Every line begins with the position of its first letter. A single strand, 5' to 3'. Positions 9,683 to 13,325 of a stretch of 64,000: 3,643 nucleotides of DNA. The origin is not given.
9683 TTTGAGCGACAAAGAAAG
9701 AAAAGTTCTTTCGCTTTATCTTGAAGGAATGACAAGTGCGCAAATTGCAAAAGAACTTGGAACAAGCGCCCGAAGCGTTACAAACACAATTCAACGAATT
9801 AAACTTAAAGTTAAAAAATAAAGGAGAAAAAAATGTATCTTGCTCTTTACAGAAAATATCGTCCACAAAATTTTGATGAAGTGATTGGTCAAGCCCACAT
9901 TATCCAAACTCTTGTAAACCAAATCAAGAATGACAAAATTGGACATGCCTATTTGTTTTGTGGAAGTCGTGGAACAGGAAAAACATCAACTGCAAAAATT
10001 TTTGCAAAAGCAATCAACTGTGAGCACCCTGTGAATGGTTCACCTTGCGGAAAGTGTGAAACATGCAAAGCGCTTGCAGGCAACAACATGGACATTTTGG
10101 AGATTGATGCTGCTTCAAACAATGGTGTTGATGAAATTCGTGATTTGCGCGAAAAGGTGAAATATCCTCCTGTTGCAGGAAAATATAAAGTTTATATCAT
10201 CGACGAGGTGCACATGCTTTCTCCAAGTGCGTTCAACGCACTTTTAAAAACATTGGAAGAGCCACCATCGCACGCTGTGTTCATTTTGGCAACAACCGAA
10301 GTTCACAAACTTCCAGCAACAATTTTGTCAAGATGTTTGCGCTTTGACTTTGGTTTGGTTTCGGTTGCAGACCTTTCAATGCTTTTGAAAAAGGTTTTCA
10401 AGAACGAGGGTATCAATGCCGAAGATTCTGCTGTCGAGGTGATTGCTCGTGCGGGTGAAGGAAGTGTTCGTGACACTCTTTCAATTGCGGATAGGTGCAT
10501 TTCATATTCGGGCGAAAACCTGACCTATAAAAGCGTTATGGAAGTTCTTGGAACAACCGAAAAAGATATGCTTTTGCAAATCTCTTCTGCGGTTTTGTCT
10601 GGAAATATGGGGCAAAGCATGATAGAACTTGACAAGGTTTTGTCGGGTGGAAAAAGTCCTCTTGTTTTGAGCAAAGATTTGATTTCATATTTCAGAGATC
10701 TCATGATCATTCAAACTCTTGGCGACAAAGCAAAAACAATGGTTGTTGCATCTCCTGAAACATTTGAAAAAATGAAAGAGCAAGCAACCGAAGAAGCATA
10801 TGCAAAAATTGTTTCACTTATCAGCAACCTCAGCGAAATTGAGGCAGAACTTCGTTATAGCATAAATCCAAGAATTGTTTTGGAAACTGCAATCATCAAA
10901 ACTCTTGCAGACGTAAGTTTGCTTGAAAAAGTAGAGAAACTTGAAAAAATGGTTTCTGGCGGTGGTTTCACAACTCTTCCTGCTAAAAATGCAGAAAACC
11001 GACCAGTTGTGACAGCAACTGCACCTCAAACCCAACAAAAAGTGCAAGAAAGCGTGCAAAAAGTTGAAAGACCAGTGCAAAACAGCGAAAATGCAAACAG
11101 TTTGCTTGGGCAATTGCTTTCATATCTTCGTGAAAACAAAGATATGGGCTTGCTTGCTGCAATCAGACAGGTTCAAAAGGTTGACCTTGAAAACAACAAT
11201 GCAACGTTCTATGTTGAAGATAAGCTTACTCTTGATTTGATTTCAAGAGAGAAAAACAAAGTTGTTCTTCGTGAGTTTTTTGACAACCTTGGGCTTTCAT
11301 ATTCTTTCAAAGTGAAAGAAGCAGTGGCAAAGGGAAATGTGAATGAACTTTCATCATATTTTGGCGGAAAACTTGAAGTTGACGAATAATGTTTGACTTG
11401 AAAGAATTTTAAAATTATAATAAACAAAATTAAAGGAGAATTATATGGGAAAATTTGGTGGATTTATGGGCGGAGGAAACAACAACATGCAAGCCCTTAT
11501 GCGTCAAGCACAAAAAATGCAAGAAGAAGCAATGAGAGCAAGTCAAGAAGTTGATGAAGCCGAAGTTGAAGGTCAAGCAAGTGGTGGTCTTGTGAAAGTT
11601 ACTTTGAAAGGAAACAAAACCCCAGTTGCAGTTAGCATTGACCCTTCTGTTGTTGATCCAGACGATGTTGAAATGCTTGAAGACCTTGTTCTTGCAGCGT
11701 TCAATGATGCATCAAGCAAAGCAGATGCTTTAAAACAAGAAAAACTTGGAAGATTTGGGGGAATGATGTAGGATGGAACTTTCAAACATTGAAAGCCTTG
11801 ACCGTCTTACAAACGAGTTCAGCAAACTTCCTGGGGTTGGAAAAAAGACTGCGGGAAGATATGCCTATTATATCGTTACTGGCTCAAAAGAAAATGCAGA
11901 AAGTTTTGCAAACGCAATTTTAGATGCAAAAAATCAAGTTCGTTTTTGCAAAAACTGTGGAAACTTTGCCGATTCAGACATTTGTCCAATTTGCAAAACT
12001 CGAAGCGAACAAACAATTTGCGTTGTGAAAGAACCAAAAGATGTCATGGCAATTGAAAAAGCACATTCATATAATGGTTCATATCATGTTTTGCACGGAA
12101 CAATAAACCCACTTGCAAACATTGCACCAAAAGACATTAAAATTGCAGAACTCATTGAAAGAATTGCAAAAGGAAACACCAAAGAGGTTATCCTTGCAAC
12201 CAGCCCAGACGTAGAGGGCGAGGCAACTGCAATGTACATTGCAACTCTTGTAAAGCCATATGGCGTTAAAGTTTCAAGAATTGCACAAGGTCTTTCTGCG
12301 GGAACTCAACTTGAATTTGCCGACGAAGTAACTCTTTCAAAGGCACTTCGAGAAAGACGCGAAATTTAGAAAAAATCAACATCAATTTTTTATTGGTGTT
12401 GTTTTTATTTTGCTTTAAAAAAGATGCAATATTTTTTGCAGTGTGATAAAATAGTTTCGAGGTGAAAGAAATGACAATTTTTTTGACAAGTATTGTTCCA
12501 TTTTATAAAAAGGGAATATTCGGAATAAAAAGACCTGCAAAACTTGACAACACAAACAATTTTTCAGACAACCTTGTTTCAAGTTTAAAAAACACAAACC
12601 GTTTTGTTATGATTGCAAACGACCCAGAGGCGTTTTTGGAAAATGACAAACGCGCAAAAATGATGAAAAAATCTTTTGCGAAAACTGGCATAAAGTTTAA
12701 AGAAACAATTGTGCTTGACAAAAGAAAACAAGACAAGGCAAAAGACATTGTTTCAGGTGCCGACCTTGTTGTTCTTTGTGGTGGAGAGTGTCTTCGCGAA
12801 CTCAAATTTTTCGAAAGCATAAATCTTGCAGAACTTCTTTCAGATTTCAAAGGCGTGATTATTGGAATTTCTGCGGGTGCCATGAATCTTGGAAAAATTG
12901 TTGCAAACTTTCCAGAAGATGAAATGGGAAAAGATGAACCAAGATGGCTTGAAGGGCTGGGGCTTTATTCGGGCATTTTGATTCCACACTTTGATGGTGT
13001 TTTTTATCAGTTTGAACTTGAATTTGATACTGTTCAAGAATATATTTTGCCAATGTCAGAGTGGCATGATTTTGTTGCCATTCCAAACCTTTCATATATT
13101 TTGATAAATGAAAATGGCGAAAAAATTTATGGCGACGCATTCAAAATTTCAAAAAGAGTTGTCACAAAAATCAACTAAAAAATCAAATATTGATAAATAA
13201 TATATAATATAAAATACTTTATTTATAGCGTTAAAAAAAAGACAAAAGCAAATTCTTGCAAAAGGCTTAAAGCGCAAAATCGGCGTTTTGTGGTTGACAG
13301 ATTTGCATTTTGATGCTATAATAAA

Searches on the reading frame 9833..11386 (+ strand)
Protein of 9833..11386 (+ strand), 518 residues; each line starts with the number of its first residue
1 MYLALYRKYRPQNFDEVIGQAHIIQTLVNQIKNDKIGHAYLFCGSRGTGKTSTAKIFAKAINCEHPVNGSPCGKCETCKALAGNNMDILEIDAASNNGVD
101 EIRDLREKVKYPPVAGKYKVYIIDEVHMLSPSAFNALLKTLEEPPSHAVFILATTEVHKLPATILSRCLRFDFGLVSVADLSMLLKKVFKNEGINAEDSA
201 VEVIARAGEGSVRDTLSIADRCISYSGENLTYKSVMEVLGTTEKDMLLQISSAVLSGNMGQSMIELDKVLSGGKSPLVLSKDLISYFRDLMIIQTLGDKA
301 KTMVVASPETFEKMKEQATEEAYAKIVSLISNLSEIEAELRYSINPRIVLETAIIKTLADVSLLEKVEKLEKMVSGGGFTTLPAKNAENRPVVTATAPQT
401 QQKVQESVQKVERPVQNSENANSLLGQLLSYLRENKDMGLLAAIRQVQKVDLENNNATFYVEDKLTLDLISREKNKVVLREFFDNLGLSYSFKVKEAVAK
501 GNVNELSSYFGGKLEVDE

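Call 63: search_protein_families(library=pfam, proteins=[window:9833-11386:+], max_evalue=0.00001)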
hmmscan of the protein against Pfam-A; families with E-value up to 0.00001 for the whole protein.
window:9833-11386:+ (518 aa): 5 families
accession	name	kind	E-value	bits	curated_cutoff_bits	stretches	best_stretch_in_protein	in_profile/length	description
PF13177.12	DNA_pol3_delta2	-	3.6e-46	157.5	27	1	20-173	2-157/161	DNA polymerase III, delta subunit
PF00004.35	AAA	-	8e-13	49.4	21.2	1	41-170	2-125/131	ATPase family associated with various cellular activities (AAA)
PF22608.2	DNAX_ATPase_lid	-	2.4e-12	46.9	27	1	185-227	6-48/49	DNA polymerase III clamp loader subunit, ATPase lid domain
PF12169.13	DNA_pol3_gamma3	-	3.2e-12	46.9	24.4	1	231-372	2-142/143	DNA polymerase III subunits gamma and tau domain III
PF05496.18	RuvB_N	-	7.2e-06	26.3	27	0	10-83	2-77/159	Holliday junction DNA helicase RuvB P-loop domain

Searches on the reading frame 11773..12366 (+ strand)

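Call 59: search_protein_families(library=pfam, proteins=[window:11773-12366:+], max_evalue=0.001)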
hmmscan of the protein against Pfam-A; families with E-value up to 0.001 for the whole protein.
window:11773-12366:+ (198 aa): 5 families
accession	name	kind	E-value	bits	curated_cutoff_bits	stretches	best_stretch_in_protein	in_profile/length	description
PF13662.12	Toprim_4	-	3.2e-26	91.8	25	1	81-171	2-85/85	Toprim domain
PF01751.28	Toprim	-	1e-13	51.7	23.1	1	81-170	1-96/96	Toprim domain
PF21176.3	RecR_HhH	-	2.1e-12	47.1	27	1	9-52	1-44/45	RecR, helix-hairpin-helix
PF02132.21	RecR_ZnF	-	9.2e-09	35.3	22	1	56-74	1-19/21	RecR, Cys4-zinc finger domain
PF21175.2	RecR_C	-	2.8e-07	30.3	22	1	173-196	1-24/24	RecR, C-terminal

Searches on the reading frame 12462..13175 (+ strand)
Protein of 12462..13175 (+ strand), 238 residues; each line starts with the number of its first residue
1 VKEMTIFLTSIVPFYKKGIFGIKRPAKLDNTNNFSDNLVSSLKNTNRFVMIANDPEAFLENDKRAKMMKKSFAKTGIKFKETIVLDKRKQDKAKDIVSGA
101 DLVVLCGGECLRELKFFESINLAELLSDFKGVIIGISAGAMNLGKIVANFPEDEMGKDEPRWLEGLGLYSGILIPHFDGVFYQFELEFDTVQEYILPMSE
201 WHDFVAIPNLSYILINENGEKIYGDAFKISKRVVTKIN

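Call 59: search_protein_families(library=pfam, proteins=[window:12462-13175:+], max_evalue=0.001)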
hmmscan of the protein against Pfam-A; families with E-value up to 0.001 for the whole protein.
window:12462-13175:+ (238 aa): 1 family
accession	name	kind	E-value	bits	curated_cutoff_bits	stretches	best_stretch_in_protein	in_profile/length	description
PF03575.23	Peptidase_S51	-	2.6e-12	47.3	23.9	1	55-217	37-200/206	Peptidase family S51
